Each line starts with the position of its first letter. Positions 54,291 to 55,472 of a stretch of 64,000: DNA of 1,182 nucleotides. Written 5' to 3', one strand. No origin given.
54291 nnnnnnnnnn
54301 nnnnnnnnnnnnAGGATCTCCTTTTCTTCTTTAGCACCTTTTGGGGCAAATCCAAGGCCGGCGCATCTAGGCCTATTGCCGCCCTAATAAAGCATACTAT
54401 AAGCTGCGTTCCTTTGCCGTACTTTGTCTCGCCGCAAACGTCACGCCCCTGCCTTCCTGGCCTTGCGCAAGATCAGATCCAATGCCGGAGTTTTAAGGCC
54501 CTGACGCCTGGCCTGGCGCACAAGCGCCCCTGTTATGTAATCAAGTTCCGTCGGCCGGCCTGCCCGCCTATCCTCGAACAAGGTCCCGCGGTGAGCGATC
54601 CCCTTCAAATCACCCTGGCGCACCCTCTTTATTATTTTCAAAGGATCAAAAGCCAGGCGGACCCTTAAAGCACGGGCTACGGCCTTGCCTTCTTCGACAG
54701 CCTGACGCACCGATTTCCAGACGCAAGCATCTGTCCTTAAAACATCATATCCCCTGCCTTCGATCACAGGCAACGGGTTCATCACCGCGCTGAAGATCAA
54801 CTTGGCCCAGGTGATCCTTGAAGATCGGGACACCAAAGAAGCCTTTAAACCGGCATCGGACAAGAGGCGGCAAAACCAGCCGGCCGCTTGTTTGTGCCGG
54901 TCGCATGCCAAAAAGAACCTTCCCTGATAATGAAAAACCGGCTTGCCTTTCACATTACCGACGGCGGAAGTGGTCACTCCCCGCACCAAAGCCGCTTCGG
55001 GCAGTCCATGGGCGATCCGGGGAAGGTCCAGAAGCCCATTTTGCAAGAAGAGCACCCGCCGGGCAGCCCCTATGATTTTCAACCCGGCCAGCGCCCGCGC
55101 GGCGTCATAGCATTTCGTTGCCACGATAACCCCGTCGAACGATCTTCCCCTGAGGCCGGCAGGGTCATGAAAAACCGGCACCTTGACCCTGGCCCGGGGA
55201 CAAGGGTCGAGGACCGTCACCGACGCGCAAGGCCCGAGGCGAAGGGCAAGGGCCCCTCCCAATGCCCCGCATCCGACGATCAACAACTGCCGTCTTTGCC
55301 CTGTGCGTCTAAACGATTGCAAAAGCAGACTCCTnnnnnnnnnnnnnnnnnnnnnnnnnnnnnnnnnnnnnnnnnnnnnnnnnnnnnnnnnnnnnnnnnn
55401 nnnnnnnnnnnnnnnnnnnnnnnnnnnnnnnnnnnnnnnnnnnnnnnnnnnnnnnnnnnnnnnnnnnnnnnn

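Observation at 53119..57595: Two class-B-like (B12-domain) radical SAM enzymes flanking a PanE-like reductase and followed by a DUF3419/BtaA-like SAM enzyme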

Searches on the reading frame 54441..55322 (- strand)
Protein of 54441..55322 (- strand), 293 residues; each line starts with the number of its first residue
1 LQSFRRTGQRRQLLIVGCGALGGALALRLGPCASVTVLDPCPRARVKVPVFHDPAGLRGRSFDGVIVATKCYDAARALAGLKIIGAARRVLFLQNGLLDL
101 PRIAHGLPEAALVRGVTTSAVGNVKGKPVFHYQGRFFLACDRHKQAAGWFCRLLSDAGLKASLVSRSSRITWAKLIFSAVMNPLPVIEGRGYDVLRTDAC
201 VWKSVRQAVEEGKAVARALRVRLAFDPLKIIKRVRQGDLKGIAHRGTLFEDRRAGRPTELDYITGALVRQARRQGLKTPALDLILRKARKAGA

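Call 4: search_protein_families(library=pfam, proteins=[window:54441-55322:-], max_evalue=0.01)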
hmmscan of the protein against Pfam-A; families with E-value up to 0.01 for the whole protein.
window:54441-55322:- (293 aa): 2 families
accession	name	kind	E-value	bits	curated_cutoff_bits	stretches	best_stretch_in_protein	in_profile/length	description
PF08546.17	ApbA_C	-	2.5e-21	76.8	22.7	1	170-289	5-122/125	Ketopantoate reductase PanE/ApbA C terminal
PF02558.23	ApbA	-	2.6e-12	47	22.2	1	14-131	2-137/150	Ketopantoate reductase PanE/ApbA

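Call 5: search_protein_families(library=ncbifam, proteins=[window:54441-55322:-], max_evalue=0.01)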
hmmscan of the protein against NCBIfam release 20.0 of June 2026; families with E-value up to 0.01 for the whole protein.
window:54441-55322:- (293 aa): 15 families
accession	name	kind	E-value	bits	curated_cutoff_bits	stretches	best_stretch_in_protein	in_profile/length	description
TIGR00745.1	apbA_panE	subfamily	1.1e-34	120.1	141.35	1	15-289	4-299/305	2-dehydropantoate 2-reductase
NF005091.0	PRK06522.2-2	equivalog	1.3e-32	113.2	252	1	34-285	43-290/302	2-dehydropantoate 2-reductase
NF004311.0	PRK05708.1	equivalog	8e-18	64.3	378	1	65-285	74-290/305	putative 2-dehydropantoate 2-reductase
NF005088.0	PRK06522.1-2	subfamily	1e-15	57.7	371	1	45-284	54-294/308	2-dehydropantoate 2-reductase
NF005092.1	PRK06522.2-3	equivalog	1.6e-15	57.1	500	1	63-285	67-288/296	2-dehydropantoate 2-reductase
NF005089.0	PRK06522.1-4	subfamily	1.1e-13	51.3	223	1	143-288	173-314/326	2-dehydropantoate 2-reductase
NF009541.0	PRK12921.1-1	equivalog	6.3e-13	48.6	338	1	45-285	52-286/297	oxidoreductase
NF005093.0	PRK06522.2-4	equivalog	7.6e-13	48.5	308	1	65-285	74-290/304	2-dehydropantoate 2-reductase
NF005087.0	PRK06522.1-1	equivalog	8.7e-12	44.7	351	1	65-280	67-277/296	2-dehydropantoate 2-reductase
NF004887.0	PRK06249.1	equivalog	9.1e-11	41.5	360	1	62-285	74-304/316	putative 2-dehydropantoate 2-reductase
NF006083.0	PRK08229.1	equivalog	1.3e-10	40.7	371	2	63-178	75-189/341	2-dehydropantoate 2-reductase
NF009542.0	PRK12921.1-4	equivalog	8.5e-10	38.4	288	1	60-285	60-276/286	oxidoreductase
NF005094.0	PRK06522.2-5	equivalog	8e-09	35.2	382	1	58-286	64-296/307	2-dehydropantoate 2-reductase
NF009543.0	PRK12921.1-5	equivalog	0.00015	21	339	1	61-283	68-294/305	oxidoreductase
NF005090.0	PRK06522.2-1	equivalog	0.004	16.4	496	0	59-285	69-286/296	2-dehydropantoate 2-reductase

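Call 74: search_solved_structures(query=window:54441-55322:-, max_evalue=0.001, show_alignments=2)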
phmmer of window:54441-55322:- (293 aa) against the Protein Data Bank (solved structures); distinct sequences matched with E-value up to 0.001: 18.
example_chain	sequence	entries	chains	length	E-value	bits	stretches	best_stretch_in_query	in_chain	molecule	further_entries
3hwr_A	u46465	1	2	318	3.5e-12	49.3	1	45-282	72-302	2-dehydropantoate 2-reductase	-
4ol9_A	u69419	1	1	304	6.2e-12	48.5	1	46-285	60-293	Putative 2-dehydropantoate 2-reductase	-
6k1r_A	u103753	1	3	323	6.5e-11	45.2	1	59-287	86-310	Probable 2-dehydropantoate 2-reductase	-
5hws_A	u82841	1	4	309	7.4e-11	45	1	63-284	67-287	2-dehydropantoate 2-reductase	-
5zik_A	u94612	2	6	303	7.7e-11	44.9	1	59-287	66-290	Probable 2-dehydropantoate 2-reductase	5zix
5ayv_A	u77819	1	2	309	1.9e-10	43.7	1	63-284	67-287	2-dehydropantoate 2-reductase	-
3i83_A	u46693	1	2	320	2.3e-10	43.4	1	63-284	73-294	2-dehydropantoate 2-reductase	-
2ofp_A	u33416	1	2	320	1.9e-06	30.6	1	63-282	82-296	Ketopantoate reductase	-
1ks9_A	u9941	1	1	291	1.9e-06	30.6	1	63-282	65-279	2-DEHYDROPANTOATE 2-REDUCTASE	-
1yjq_A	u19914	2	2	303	2.1e-06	30.4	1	63-282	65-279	2-dehydropantoate 2-reductase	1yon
4s3m_A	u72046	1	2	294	3.5e-06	29.7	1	15-285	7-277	2-dehydropantoate 2-reductase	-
3g17_A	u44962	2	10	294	5.4e-06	29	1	15-285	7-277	Similar to 2-dehydropantoate 2-reductase | 2-dehydropantoate 2-reductase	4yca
3wfi_A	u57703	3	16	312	4.5e-05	26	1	59-285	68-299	2-dehydropantoate 2-reductase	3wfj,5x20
8wl1_A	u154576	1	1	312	6.9e-05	25.4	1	61-284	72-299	2-dehydropantoate 2-reductase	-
3ghy_A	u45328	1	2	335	9e-05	25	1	103-288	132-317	Ketopantoate reductase protein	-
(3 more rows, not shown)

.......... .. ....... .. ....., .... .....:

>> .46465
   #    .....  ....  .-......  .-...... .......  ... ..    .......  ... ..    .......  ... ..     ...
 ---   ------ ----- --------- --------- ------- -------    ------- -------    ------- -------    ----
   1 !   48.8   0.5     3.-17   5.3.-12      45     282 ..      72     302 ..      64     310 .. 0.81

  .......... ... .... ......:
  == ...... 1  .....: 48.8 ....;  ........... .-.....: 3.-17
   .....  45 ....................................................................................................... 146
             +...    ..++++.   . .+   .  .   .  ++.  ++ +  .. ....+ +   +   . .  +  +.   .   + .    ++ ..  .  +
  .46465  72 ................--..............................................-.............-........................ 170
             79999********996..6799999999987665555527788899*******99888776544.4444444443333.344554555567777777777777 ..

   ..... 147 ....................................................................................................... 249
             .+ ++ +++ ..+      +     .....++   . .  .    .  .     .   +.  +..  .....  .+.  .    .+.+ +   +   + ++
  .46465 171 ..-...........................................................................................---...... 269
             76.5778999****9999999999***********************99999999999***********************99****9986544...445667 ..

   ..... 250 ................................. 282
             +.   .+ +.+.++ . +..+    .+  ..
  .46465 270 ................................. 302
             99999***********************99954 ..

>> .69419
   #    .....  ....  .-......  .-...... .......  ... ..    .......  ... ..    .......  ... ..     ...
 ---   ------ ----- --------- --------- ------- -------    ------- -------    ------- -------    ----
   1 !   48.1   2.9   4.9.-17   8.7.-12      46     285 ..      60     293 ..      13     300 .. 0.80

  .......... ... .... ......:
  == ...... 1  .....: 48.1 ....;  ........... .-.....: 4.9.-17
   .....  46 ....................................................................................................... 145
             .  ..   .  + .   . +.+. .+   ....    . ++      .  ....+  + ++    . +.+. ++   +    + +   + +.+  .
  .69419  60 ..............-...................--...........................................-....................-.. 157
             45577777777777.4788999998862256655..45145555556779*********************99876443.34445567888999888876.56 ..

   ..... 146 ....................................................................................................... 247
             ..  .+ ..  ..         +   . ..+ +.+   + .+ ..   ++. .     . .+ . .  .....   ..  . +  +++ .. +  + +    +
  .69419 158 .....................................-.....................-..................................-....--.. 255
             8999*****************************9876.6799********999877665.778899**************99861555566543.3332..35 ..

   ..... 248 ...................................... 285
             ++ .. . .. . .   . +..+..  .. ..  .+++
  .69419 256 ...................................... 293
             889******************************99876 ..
